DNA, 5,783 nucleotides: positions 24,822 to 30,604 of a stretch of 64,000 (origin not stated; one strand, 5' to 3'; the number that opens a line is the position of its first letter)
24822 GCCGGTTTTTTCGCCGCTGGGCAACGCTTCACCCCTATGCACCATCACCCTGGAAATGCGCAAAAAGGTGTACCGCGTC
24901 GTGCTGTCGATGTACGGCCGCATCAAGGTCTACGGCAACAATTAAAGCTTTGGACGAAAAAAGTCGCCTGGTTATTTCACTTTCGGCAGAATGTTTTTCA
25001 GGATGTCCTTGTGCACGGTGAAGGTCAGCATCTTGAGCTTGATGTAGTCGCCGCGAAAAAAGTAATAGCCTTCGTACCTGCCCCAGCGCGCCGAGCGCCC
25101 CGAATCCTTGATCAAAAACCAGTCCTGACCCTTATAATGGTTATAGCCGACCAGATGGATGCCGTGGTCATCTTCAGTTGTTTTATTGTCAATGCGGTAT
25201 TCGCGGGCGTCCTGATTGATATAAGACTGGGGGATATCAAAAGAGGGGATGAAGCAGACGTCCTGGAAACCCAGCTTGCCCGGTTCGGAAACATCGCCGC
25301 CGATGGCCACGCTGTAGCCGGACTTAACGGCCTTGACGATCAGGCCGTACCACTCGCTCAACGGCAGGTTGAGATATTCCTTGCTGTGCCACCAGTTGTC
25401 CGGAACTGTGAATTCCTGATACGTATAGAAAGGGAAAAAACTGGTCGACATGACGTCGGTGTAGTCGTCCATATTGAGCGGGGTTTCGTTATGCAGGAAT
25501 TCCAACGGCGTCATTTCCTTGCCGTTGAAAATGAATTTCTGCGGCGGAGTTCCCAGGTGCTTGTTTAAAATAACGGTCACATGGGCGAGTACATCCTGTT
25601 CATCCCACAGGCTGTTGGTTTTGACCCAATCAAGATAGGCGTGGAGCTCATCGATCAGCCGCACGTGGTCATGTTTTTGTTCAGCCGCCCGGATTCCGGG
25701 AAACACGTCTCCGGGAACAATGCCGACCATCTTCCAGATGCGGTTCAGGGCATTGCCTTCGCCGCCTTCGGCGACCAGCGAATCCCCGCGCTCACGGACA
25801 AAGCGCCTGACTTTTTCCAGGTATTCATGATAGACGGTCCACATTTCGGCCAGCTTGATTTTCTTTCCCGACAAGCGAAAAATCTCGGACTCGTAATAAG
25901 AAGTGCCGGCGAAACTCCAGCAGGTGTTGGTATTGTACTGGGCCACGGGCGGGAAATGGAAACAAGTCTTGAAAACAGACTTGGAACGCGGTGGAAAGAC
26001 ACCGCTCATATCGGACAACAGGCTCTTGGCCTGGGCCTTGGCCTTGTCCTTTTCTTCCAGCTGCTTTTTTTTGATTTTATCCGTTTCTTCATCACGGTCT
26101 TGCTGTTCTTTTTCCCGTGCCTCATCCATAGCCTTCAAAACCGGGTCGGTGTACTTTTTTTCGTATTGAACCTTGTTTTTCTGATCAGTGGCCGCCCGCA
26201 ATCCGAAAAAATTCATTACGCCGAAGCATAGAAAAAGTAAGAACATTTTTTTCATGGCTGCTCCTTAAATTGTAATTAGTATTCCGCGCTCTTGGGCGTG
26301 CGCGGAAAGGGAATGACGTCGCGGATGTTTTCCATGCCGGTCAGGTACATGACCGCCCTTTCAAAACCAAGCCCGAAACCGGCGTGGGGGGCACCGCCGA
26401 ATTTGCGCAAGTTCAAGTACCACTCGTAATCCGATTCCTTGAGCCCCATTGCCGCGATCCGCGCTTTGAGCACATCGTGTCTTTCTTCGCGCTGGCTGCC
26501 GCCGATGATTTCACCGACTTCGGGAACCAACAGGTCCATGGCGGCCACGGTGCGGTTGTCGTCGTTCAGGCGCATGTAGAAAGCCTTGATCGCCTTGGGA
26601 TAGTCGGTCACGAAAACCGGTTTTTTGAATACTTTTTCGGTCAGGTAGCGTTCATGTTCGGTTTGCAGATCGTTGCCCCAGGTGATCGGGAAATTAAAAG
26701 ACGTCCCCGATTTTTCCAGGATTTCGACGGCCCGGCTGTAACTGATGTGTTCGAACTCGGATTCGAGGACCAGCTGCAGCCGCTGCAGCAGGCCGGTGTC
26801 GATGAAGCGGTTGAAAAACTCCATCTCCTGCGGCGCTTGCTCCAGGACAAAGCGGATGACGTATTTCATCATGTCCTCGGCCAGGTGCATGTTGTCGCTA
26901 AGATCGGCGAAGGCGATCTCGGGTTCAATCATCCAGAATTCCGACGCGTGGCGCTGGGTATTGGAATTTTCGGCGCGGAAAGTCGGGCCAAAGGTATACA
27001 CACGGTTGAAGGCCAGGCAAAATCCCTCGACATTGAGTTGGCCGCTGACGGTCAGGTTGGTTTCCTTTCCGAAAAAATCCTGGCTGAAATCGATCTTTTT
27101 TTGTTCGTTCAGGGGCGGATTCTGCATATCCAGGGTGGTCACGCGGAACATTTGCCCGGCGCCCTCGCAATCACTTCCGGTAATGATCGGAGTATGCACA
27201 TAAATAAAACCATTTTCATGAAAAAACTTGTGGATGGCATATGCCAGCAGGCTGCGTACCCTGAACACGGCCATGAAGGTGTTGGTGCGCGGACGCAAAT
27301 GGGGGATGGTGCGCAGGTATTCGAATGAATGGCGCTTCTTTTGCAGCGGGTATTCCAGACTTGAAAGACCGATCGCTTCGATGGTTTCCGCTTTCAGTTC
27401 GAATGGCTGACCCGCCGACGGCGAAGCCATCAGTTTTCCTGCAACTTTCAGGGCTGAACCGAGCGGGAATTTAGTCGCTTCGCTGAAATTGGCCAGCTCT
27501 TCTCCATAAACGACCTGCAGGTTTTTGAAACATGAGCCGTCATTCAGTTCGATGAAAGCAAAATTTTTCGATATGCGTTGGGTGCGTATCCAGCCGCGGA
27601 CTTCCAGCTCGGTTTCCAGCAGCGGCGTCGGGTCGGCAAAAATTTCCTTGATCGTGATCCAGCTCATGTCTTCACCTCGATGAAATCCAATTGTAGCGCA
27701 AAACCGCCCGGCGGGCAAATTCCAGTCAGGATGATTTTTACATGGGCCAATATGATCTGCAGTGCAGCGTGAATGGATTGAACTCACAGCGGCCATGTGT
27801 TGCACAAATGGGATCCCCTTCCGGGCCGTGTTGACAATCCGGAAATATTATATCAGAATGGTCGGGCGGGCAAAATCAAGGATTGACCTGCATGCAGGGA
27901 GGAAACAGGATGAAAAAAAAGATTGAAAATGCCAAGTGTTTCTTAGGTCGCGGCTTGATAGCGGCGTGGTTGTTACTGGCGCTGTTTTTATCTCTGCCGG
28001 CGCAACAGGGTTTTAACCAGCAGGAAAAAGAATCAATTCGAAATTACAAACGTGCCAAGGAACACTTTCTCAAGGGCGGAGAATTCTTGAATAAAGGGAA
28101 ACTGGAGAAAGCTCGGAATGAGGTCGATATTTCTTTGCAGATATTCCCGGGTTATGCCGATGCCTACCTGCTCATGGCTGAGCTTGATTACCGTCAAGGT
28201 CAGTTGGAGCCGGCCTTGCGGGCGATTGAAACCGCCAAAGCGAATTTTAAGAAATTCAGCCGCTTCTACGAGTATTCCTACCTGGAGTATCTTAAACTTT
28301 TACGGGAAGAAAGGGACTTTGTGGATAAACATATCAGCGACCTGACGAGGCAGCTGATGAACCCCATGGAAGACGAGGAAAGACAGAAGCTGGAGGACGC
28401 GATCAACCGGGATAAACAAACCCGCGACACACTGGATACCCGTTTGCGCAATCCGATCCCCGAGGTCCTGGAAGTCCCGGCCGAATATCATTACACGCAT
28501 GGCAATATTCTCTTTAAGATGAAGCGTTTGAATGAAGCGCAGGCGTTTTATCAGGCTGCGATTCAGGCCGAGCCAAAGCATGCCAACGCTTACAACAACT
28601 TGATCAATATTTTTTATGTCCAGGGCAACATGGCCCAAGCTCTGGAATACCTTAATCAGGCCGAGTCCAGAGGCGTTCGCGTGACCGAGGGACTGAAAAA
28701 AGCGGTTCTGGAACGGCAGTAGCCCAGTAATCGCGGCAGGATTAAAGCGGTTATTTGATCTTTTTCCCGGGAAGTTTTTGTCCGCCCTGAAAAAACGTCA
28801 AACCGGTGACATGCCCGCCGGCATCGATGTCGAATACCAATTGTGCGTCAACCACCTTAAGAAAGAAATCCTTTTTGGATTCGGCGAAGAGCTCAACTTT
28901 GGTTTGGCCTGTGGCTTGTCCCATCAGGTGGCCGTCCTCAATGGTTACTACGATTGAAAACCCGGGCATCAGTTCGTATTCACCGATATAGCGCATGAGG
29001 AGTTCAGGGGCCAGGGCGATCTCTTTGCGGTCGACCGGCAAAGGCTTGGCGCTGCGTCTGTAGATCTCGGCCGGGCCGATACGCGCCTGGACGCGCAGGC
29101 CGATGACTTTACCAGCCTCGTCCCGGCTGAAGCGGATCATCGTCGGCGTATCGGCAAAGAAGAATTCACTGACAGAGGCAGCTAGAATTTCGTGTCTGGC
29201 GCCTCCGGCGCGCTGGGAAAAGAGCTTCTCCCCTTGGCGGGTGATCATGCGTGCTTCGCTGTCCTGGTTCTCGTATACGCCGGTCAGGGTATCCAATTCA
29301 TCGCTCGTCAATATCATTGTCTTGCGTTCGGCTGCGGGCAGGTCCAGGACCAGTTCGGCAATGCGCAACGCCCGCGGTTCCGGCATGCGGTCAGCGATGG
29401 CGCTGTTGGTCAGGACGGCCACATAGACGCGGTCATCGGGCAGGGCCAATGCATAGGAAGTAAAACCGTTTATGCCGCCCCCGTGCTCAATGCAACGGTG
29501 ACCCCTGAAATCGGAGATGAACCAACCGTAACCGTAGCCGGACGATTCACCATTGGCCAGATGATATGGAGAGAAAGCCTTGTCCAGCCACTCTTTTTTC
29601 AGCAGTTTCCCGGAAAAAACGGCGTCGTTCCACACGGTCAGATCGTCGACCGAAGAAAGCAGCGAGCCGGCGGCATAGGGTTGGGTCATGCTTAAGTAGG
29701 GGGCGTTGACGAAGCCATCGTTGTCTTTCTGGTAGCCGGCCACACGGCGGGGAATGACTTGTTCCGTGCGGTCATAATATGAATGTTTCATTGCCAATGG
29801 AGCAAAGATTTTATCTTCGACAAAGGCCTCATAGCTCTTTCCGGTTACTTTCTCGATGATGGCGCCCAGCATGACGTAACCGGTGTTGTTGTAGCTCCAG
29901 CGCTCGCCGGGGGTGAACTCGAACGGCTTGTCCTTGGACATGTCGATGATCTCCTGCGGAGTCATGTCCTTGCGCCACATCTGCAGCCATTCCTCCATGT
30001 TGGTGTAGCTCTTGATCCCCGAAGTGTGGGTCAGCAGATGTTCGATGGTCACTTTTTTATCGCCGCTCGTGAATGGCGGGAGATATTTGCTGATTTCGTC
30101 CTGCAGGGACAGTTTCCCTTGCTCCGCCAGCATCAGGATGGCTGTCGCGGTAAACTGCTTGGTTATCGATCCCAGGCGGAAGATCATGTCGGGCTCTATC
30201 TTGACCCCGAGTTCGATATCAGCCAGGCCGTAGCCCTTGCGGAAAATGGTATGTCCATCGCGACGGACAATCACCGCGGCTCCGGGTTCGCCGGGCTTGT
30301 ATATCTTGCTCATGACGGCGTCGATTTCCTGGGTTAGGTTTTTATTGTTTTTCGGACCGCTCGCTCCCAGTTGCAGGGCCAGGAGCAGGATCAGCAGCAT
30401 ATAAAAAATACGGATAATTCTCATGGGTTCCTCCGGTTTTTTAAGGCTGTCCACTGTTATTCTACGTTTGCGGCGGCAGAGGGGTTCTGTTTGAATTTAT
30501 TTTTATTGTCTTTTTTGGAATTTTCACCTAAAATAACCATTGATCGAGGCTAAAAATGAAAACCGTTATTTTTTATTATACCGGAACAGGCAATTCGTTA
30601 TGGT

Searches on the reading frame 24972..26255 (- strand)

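Call 92: search_protein_families(library=pfam, proteins=[window:24972-26255:-], max_evalue=0.00001)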
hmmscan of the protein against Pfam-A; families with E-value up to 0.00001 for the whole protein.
window:24972-26255:- (427 aa): 1 family
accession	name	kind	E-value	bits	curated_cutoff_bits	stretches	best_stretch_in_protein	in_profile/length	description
PF03051.21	Peptidase_C1_2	-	3e-06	26.8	22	0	160-419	132-416/438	Peptidase C1-like family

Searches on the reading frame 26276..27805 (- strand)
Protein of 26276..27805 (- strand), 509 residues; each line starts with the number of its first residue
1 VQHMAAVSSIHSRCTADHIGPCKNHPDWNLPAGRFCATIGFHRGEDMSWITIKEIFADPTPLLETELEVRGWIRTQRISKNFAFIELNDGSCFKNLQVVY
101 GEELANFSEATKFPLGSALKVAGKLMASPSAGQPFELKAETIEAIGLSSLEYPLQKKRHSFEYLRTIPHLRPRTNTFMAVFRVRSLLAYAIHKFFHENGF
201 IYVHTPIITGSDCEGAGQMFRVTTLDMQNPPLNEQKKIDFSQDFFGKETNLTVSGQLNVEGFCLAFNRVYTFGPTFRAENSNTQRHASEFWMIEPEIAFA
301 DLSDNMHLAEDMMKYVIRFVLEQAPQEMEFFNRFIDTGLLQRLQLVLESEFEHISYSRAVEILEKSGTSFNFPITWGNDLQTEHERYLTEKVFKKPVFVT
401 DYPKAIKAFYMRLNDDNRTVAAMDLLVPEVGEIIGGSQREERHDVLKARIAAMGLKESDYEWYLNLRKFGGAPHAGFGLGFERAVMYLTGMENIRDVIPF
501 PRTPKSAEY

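Call 92: search_protein_families(library=pfam, proteins=[window:26276-27805:-], max_evalue=0.00001)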
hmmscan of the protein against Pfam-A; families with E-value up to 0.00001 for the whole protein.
window:26276-27805:- (509 aa): 2 families
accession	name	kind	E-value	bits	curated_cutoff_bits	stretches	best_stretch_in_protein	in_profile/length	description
PF00152.25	tRNA-synt_2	-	2.4e-69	234.2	25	1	168-503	9-307/308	tRNA synthetases class II (D, K and N)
PF01336.31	tRNA_anti-codon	-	1.8e-08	34.6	27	1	69-143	3-73/75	OB-fold nucleic acid binding domain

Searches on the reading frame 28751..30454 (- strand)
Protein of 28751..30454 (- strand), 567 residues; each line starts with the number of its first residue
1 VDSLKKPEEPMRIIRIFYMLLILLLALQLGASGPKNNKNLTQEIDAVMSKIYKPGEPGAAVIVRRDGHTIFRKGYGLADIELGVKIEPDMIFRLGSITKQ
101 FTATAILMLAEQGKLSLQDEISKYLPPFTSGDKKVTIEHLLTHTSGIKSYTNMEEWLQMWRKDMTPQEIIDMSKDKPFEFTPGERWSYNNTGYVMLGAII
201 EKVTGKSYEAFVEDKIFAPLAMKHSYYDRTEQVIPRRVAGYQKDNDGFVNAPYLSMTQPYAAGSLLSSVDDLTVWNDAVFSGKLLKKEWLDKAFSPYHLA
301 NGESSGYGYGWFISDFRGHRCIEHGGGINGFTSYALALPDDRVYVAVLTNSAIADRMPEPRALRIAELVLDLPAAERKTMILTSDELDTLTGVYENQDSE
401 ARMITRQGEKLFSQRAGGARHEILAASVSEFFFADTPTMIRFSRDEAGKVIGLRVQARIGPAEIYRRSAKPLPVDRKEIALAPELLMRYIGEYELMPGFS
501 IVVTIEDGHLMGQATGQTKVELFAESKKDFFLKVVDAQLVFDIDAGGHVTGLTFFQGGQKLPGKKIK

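Call 92: search_protein_families(library=pfam, proteins=[window:28751-30454:-], max_evalue=0.00001)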
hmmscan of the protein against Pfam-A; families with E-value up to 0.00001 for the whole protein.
window:28751-30454:- (567 aa): 2 families
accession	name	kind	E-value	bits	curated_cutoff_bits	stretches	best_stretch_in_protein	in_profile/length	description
PF00144.29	Beta-lactamase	-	1.7e-79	267.8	27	1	54-367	12-326/329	Beta-lactamase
PF11954.13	DUF3471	-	2.5e-22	79.7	29.3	2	476-555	2-89/103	Domain of unknown function (DUF3471)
